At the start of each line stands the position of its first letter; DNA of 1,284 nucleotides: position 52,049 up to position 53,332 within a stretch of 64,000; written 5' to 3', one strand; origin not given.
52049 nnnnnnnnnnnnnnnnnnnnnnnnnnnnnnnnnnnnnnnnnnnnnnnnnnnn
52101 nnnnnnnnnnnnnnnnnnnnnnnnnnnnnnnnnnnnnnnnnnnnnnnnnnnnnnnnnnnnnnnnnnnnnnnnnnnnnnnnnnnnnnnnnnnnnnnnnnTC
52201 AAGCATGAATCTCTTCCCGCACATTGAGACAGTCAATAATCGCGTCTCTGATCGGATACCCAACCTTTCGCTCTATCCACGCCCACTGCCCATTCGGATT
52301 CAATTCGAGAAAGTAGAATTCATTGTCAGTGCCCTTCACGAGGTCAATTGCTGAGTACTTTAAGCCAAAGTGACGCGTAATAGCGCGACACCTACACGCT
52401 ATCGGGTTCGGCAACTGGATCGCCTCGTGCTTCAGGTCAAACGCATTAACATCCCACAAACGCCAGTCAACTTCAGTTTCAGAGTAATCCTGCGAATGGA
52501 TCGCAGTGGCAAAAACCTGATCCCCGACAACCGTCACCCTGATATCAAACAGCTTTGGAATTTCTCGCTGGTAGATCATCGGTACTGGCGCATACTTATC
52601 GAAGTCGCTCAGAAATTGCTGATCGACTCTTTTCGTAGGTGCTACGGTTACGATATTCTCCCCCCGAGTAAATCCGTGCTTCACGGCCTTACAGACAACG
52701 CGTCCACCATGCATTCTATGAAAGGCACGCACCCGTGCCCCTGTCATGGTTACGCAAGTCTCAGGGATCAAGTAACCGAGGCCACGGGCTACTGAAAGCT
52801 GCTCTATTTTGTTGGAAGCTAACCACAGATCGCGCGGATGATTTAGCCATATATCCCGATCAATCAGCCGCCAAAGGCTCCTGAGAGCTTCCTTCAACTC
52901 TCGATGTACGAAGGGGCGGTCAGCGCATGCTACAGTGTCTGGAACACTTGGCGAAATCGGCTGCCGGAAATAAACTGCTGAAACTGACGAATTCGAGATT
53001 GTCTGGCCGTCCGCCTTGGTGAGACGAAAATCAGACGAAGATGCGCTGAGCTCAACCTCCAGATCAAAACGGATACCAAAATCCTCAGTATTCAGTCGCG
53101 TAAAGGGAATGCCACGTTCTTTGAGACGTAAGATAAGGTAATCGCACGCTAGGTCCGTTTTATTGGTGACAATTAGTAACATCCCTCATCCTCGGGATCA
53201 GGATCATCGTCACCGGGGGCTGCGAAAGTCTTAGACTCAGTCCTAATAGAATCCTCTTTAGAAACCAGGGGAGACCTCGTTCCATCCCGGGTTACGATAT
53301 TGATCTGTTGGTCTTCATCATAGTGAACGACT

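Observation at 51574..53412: Tightly coupled operon: small acidic peptide, MvdD-type ATP-grasp ligase and 4-TM protein - candidate graspetide cluster next to an RM system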

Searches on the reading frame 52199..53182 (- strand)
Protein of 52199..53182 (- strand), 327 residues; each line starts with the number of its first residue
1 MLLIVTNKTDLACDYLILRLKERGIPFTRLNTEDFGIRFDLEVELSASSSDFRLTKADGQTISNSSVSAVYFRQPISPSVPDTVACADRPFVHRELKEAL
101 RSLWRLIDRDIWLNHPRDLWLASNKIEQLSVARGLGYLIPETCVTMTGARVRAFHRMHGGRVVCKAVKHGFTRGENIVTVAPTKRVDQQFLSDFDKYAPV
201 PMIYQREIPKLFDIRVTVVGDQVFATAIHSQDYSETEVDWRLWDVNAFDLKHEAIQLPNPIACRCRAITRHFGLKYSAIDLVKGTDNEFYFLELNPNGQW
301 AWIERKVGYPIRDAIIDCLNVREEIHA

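Call 3: search_protein_families(library=pfam, proteins=[window:52199-53182:-], max_evalue=0.01)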
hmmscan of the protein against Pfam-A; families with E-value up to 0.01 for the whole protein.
window:52199-53182:- (327 aa): 3 families
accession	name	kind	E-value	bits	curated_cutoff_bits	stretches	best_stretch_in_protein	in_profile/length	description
PF21068.3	ATPgraspMvdD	-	3.8e-11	43.5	27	1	2-115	2-116/121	MvdD pre-ATP grasp domain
PF08443.16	RimK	-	0.00017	21.7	21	1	212-318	88-187/188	RimK-like ATP-grasp domain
PF02955.21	GSH-S_ATP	-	0.004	17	23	1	137-228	10-100/175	Prokaryotic glutathione synthetase, ATP-grasp domain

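Call 4: search_protein_families(library=ncbifam, proteins=[window:52199-53182:-], max_evalue=0.01)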
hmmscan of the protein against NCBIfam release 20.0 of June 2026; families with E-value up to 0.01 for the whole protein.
window:52199-53182:- (327 aa): 7 families
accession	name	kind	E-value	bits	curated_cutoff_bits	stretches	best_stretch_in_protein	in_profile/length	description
TIGR04187.1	GRASP_SAV_5884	subfamily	4.9e-67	226.3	350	1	2-319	2-311/312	ATP-grasp ribosomal peptide maturase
TIGR04185.1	ATPgraspMvdC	equivalog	1.1e-59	202.1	425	1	2-319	2-316/318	MvdC family ATP-grasp ribosomal peptide maturase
TIGR04184.1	ATPgraspMvdD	equivalog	2.5e-46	158.3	475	1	3-319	2-319/321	MvdD family ATP-grasp ribosomal peptide maturase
TIGR04192.1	GRASP_w_spasm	equivalog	2.1e-28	99.6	230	1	2-317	1-316/318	grasp-with-spasm system ATP-grasp peptide maturase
TIGR00768.1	rimK_fam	subfamily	5.1e-11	42.5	143.4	1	113-317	76-274/276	RimK family alpha-L-glutamate ligase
NF040720.1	MptN_Meth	equivalog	2.7e-08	33.2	350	1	113-318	90-289/291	tetrahydromethanopterin:alpha-L-glutamate ligase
NF003573.0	PRK05246.1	equivalog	0.0014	17.5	272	1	113-224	113-219/316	glutathione synthase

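Call 5: search_protein_families(library=padloc, proteins=[window:52199-53182:-], max_evalue=0.01)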
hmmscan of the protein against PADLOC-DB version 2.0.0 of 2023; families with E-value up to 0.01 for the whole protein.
window:52199-53182:- (327 aa): 0 families

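Call 6: find_homologous_proteins(query=window:52199-53182:-)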
Query window:52199-53182:- (327 aa): 1141 proteins with E <= 0.001 among 2550 candidates; the best 120 are listed.
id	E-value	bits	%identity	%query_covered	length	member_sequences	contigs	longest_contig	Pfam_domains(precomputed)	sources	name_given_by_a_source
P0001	6.8e-223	757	100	100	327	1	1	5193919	PF21068.4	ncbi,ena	-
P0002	3.2e-195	666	87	100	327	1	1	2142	PF21068.4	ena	-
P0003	2.1e-194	663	89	100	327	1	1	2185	PF21068.4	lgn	-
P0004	6.8e-148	510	67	100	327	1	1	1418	PF08443.17,PF21068.4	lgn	-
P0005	3.1e-143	495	65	100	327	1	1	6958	PF08443.17,PF21068.4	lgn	-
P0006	9.2e-143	493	67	100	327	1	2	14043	PF08443.17,PF21068.4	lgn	-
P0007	4.0e-142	491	65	100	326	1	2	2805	PF08443.17,PF21068.4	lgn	-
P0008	2.3e-141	489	64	100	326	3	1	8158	PF08443.17,PF21068.4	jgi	-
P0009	2.5e-140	485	65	98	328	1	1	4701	PF08443.17,PF21068.4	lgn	-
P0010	3.3e-139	481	63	100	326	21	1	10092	PF08443.17,PF21068.4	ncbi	-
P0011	9.4e-139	480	64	100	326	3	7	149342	PF08443.17,PF21068.4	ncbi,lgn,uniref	ncbi:MvdC/MvdD family ATP grasp protein [Aminobacter sp. BE322]|uniref:MvdC/MvdD family ATP grasp pr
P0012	5.3e-138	478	61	100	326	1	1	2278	PF08443.17,PF21068.4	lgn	-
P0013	8.0e-138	477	64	100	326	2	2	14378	PF21068.4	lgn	-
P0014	6.0e-137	474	63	100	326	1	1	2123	PF21068.4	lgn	-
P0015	1.8e-136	472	61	100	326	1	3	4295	PF08443.17,PF21068.4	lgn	-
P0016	3.9e-136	471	64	98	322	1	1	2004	PF21068.4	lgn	-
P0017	7.5e-136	470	62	100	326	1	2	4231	PF08443.17,PF21068.4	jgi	jgi:glutathione synthase/RimK-type ligase-like ATP-grasp enzyme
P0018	3.0e-135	468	61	100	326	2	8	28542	PF08443.17,PF21068.4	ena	-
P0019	5.3e-135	468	63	98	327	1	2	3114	PF21068.4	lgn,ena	-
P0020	8.6e-135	467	61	100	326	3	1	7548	PF08443.17,PF21068.4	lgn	-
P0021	2.1e-134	466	61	100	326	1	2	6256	PF08443.17,PF21068.4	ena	-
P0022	3.1e-133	462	61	100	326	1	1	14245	PF08443.17,PF21068.4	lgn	-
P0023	3.6e-132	458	60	99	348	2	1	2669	PF08443.17,PF21068.4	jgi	jgi:hypothetical protein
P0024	6.7e-132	457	62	98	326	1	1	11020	PF21068.4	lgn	-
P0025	9.5e-132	457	62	98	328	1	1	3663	PF08443.17,PF21068.4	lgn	-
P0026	1.6e-131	456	61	98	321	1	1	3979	PF21068.4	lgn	-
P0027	1.8e-131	456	60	100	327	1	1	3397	PF08443.17,PF21068.4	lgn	-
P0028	2.9e-131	455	61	98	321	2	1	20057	PF21068.4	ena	-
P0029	3.5e-131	455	63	98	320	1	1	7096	PF08443.17,PF21068.4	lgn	-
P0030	9.2e-131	454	61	98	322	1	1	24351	PF21068.4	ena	-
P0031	1.2e-130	453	60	100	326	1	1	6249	PF08443.17,PF21068.4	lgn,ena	-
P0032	2.3e-130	452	61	98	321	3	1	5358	PF08443.17,PF21068.4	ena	-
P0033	7.1e-130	451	60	98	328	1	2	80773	PF08443.17,PF21068.4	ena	-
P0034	7.9e-130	451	60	99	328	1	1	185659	PF08443.17,PF21068.4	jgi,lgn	-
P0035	9.2e-130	450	61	98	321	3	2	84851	PF08443.17,PF21068.4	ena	-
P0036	9.5e-130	450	62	98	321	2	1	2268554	PF08443.17,PF21068.4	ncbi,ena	-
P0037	1.2e-129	450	60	98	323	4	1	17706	PF08443.17,PF21068.4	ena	-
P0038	1.9e-128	446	59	98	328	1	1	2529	PF08443.17,PF21068.4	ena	-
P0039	8.1e-128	444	59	99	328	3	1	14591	PF08443.17,PF21068.4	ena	-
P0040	9.1e-128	444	60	98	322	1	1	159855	PF21068.4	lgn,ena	-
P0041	1.4e-127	443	61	98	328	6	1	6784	PF08443.17,PF21068.4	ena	-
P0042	1.4e-127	443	60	98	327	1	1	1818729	PF08443.17,PF21068.4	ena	-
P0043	1.8e-127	443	60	98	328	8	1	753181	PF08443.17,PF21068.4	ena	-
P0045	3.2e-127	442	60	98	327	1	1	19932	PF08443.17,PF21068.4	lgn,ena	-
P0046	5.1e-127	441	59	98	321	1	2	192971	PF08443.17,PF21068.4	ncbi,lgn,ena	-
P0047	5.4e-127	441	60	98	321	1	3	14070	PF08443.17,PF21068.4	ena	-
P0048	6.5e-127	441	60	98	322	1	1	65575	PF08443.17,PF21068.4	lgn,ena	-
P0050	1.5e-126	440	60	98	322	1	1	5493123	PF08443.17,PF21068.4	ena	-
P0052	2.3e-125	436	58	98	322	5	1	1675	PF08443.17,PF21068.4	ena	-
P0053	2.4e-125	436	59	98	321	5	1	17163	PF08443.17,PF21068.4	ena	-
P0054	7.4e-125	434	59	98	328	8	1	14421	PF08443.17,PF21068.4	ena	-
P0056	4.6e-124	432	60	98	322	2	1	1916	PF08443.17,PF21068.4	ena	-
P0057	1.5e-123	430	58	98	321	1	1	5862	PF08443.17,PF21068.4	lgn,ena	-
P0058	2.4e-123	429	57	99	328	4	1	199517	PF08443.17,PF21068.4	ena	-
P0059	2.4e-123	429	59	98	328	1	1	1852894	PF08443.17,PF21068.4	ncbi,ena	-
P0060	2.9e-123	429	59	98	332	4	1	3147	PF08443.17,PF21068.4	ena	-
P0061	3.2e-123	429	58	100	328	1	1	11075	PF08443.17,PF21068.4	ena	-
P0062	1.3e-122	427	58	99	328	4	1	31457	PF08443.17,PF21068.4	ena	-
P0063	3.7e-122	425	58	98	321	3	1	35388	PF08443.17,PF21068.4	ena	-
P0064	4.3e-122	425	57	98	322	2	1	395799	PF08443.17,PF21068.4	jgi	-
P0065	4.7e-122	425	59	98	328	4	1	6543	PF21068.4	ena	-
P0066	5.3e-122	425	58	100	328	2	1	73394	PF08443.17,PF21068.4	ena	-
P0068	1.4e-121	424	58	98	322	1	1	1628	PF21068.4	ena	-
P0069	3.8e-121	422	56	99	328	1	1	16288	PF21068.4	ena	-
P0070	8.0e-121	421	58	99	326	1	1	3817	PF21068.4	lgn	-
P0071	1.0e-120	421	57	98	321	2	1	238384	PF08443.17,PF21068.4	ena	-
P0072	1.5e-120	420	58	98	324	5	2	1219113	PF08443.17,PF21068.4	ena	-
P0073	1.5e-120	420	58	98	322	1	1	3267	PF21068.4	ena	-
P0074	1.4e-119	417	57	98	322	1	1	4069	PF21068.4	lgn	-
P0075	2.2e-119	416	56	98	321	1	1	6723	PF08443.17,PF21068.4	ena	-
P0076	4.0e-119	415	58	98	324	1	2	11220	PF08443.17,PF21068.4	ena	-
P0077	4.3e-119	415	56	98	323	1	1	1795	PF21068.4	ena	-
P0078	1.6e-118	413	56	98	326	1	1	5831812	PF21068.4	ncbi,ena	-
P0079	7.1e-118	411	58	98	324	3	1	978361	PF21068.4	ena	-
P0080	1.8e-117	410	55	98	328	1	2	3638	PF08443.17,PF21068.4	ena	-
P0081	6.7e-117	408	57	98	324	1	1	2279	PF08443.17,PF21068.4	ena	-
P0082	2.0e-116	407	56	98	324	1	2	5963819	PF08443.17,PF21068.4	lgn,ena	-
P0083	1.4e-115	404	56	98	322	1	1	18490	PF08443.17,PF21068.4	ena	-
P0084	2.4e-115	403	55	98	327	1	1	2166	PF08443.17,PF21068.4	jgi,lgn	jgi:glutathione synthase/RimK-type ligase-like ATP-grasp enzyme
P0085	2.6e-115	403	54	98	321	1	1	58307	PF21068.4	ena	-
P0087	1.1e-110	388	53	97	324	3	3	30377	PF08443.17,PF21068.4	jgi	-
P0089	1.4e-108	381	50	98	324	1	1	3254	PF08443.17,PF21068.4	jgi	jgi:glutathione synthase/RimK-type ligase-like ATP-grasp enzyme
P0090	5.7e-108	379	52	98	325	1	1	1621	PF08443.17,PF21068.4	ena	-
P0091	9.4e-108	378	54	98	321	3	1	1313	PF21068.4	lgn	-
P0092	1.9e-107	377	54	98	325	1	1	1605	PF21068.4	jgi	jgi:glutathione synthase/RimK-type ligase-like ATP-grasp enzyme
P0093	5.2e-107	376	52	98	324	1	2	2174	PF21068.4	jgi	-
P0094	6.1e-107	375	51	98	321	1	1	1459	PF08443.17,PF21068.4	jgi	-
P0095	7.9e-107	375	51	98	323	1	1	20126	PF08443.17,PF21068.4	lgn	-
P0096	5.0e-106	372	53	98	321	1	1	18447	PF08443.17,PF21068.4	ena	-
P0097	2.8e-105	370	52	99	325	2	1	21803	PF08443.17,PF21068.4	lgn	-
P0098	9.0e-105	368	50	98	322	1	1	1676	PF21068.4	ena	-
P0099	1.6e-104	368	50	98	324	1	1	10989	PF08443.17,PF21068.4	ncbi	-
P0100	1.6e-104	367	50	98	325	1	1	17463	PF08443.17,PF21068.4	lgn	-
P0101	1.6e-104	367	49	99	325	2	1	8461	PF08443.17,PF21068.4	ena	-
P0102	2.1e-104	367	52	98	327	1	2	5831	PF08443.17,PF21068.4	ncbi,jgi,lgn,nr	ncbi:MAG: hypothetical protein HQ507_08155 [Candidatus Marinimicrobia bacterium]|nr:hypothetical pro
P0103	4.3e-104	366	50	98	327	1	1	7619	PF08443.17,PF21068.4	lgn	-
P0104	1.4e-103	364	52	97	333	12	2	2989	PF08443.17,PF21068.4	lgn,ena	-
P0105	2.8e-103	363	51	98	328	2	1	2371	PF08443.17,PF21068.4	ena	-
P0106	3.1e-103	363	49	98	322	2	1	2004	PF08443.17,PF21068.4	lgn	-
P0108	8.3e-103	362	50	99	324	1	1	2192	PF08443.17,PF21068.4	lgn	-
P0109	9.3e-103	362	49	98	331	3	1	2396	PF08443.17,PF21068.4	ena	-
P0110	1.1e-102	361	51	97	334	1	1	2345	PF08443.17,PF21068.4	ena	-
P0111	3.1e-102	360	50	98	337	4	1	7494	PF08443.17,PF21068.4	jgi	-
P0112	5.0e-102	359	50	98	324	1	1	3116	PF21068.4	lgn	-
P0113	1.3e-101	358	52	98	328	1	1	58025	PF08443.17,PF21068.4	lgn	-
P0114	2.3e-101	357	50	98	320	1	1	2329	PF08443.17,PF21068.4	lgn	-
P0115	8.8e-100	352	50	98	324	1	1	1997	PF21068.4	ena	-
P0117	1.1e-99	352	48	98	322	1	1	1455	PF08443.17,PF21068.4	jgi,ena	-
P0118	2.2e-99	351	50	98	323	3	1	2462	PF08443.17,PF21068.4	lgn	-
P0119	2.9e-99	350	49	99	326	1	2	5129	PF08443.17,PF21068.4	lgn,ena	-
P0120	4.2e-99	350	52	98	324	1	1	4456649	PF08443.17,PF21068.4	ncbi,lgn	ncbi:MAG: hypothetical protein R3F48_17465 [Candidatus Zixiibacteriota bacterium]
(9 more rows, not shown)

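Call 9: find_related_loci(query=A1, collection=genome_contigs, flank=6000)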
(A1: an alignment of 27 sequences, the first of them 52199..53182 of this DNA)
Query A1 (327 aa) in genome_contigs; peptide patterns used: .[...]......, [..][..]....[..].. (x = any residue, [..] = any of these).
599 stretches matched a pattern (row limit reached: there are more); 575 encode a relative of the query (tblastn E <= 1e-3); the best 80 are kept; 80 distinct loci.
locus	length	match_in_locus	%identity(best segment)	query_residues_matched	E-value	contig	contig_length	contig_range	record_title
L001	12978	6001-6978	63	1-327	3e-143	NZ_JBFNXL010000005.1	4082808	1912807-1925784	Shinella sp. S4-D37 000000F, whole genome shotgun sequence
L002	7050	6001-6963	59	1-321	1e-132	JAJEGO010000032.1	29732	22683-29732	MAG: Candidatus Dadabacteria bacterium isolate p16x57bins.17 k141_807688, whole genome shotgun sequence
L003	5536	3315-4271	52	1-319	3e-111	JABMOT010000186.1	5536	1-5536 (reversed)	MAG: Candidatus Neomarinimicrobiota bacterium isolate bin.509 k141_4215276, whole genome shotgun sequence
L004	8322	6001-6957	50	1-319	2e-108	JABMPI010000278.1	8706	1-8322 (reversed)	MAG: Bacteroidetes bacterium isolate bin.700 k141_2484148, whole genome shotgun sequence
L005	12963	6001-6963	52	1-320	3e-105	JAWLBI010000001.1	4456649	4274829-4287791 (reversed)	MAG: Candidatus Zixiibacteriota bacterium isolate AC1.147 AC1.147.fa-1, whole genome shotgun sequence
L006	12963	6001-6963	48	1-323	4e-97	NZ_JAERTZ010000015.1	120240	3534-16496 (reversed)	Zobellella iuensis strain CGMCC 1.18722 GCM70020062_15, whole genome shotgun sequence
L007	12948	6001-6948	48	1-319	4e-96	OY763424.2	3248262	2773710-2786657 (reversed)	MAG: Oscillospiraceae bacterium isolate 2653369c-2d6a-477d-a763-16f58a0da7c0 genome assembly, chromosome: 1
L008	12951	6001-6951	47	1-319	1e-92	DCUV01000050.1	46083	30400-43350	MAG TPA_asm: Spirochaetia bacterium UBA2205 UBA2205_contig_57628, whole genome shotgun sequence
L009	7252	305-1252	45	1-319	8e-89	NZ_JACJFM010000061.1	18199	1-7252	Oceanospirillum sediminis strain D5 D5_contig_61, whole genome shotgun sequence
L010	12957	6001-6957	56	1-320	9e-122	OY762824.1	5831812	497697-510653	MAG: Pseudomonadales bacterium isolate c7712431-7163-4da6-abf8-36335a373d69 genome assembly, chromosome: 1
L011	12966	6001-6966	45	1-319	7e-84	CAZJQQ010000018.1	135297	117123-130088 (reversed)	MAG TPA_asm: uncultured Clostridia bacterium isolate SRP119689_co1_191 genome assembly, contig: NODE_95_length_135297_co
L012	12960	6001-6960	40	1-321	2e-72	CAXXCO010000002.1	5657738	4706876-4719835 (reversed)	MAG: uncultured Desulfatitalea sp. isolate 7cec4d45-42e6-4393-b881-fae3dd02875f genome assembly, contig: contig_2, whole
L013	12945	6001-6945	37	1-319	4e-65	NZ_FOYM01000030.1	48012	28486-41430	Desulfoscipio geothermicus DSM 3669, whole genome shotgun sequence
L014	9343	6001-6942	36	2-319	1e-64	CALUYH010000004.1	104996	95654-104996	MAG: uncultured Elusimicrobiales bacterium isolate BRZ_SN__bin21 genome assembly, contig: BRZ_SN__NODE_199_length_104996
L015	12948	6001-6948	41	1-327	2e-63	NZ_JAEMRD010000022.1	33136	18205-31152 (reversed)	MAG: Brevundimonas sp. isolate SupBloom_Metag_060 NODE_629_length_33136_cov_9.910855, whole genome shotgun sequence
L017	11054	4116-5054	37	1-319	5e-61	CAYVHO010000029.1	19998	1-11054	MAG TPA_asm: uncultured Nitrospira sp. isolate SRP215229_co1_117 genome assembly, contig: NODE_1541_length_19998_cov_145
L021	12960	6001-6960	38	2-319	4e-58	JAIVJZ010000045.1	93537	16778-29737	MAG: Acidobacteria bacterium isolate MAG9 MTG9_32, whole genome shotgun sequence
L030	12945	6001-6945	36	1-319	2e-54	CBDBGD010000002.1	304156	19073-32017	MAG: Dehalococcoidia bacterium isolate 071da621-6304-4d5e-9b44-e96b0957c40d genome assembly, contig: contig_2, whole gen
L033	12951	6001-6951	31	1-319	7e-54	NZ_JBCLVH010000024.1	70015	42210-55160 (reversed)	Lentibacillus sp. N15 N15_scaffold24, whole genome shotgun sequence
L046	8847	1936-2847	31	1-319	4e-49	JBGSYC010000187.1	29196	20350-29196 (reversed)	MAG: Flavihumibacter sp. isolate JTS-RE81 k141_2823304, whole genome shotgun sequence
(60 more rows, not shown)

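Call 30: search_dna_similar(query=window:52199-53182:-, collection=plasmids, mode=protein, max_rows=30)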
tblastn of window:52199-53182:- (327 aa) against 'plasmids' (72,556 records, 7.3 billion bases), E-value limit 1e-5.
Records with a match: 98; places in all: 107; records where one place covers at least 80% of the query: 79.
Best place of each record, by identity: <60% 98.
By first word of the organism name: Streptomyces 44; Xylella 5; Alteromonas 4; Agrobacterium 3; Nostoc 3; Embleya 3; Ligilactobacillus 3; Croceicoccus 2; Nocardiopsis 2; Rhizobium 2; and 24 more.
By predicted mobility (MOB-suite, as given by PLSDB): non-mobilizable 66; conjugative 20; mobilizable 12.
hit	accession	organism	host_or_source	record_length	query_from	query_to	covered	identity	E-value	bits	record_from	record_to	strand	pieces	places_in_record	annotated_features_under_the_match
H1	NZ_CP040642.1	Agrobacterium sp. T29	Single strain culture,soil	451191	1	319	98%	40.0%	2e-52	192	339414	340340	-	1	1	MvdC/MvdD family ATP grasp protein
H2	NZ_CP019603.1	Croceicoccus marinus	-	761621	1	321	98%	39.3%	5e-60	214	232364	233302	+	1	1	MvdC/MvdD family ATP grasp protein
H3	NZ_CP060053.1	Croceicoccus marinus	prokaryote,marine sediment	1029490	1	321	98%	39.3%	5e-60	214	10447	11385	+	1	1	none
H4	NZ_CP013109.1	Sinorhizobium americanum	Vachellia farnesiana,cell culture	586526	1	319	98%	37.9%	6e-56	202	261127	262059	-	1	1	hypothetical protein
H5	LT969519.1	Pseudomonas aeruginosa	-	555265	1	320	98%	37.4%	2e-52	192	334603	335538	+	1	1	rimK_1: Ribosomal protein S6--L-glutamate ligase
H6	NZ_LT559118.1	Nonomuraea gerenzanensis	-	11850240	1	323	99%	33.9%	2e-42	164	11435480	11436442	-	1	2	none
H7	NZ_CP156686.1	Burkholderia stagnalis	Bacterial cells,soils collected in ...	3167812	1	319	98%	32.7%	3e-32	134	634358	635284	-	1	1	none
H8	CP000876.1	Herpetosiphon aurantiacus DSM 785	-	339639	1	320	98%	32.2%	4e-42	162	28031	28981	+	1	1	RimK domain protein ATP-grasp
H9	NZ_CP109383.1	Streptomyces atratus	-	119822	2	319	97%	32.1%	2e-34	140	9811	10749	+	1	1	tgmB: ATP-grasp ribosomal peptide maturase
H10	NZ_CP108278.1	Streptomyces atratus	-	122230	2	319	97%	32.1%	2e-34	140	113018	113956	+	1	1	tgmB: ATP-grasp ribosomal peptide maturase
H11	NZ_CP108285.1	Streptomyces atratus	-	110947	2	319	97%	32.1%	6e-34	139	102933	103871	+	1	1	tgmB: ATP-grasp ribosomal peptide maturase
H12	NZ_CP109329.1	Streptomyces sp. NBC_01591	-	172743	2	319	97%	32.1%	4e-33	136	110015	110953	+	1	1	tgmB: ATP-grasp ribosomal peptide maturase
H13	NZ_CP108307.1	Streptomyces sp. NBC_00015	-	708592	1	303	93%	32.5%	2e-25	114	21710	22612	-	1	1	tgmB: ATP-grasp ribosomal peptide maturase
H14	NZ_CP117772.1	Nostoc sp. UHCC 0926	whole organism,lichen surface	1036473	1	323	99%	30.2%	9e-40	155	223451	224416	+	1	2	none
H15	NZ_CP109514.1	Streptomyces sp. NBC_01420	-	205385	2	320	98%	30.5%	6e-32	133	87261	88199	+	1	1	tgmB: ATP-grasp ribosomal peptide maturase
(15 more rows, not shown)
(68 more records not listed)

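Call 31: find_encoding_contigs(protein=P0001, flank=10000, max_places=3)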
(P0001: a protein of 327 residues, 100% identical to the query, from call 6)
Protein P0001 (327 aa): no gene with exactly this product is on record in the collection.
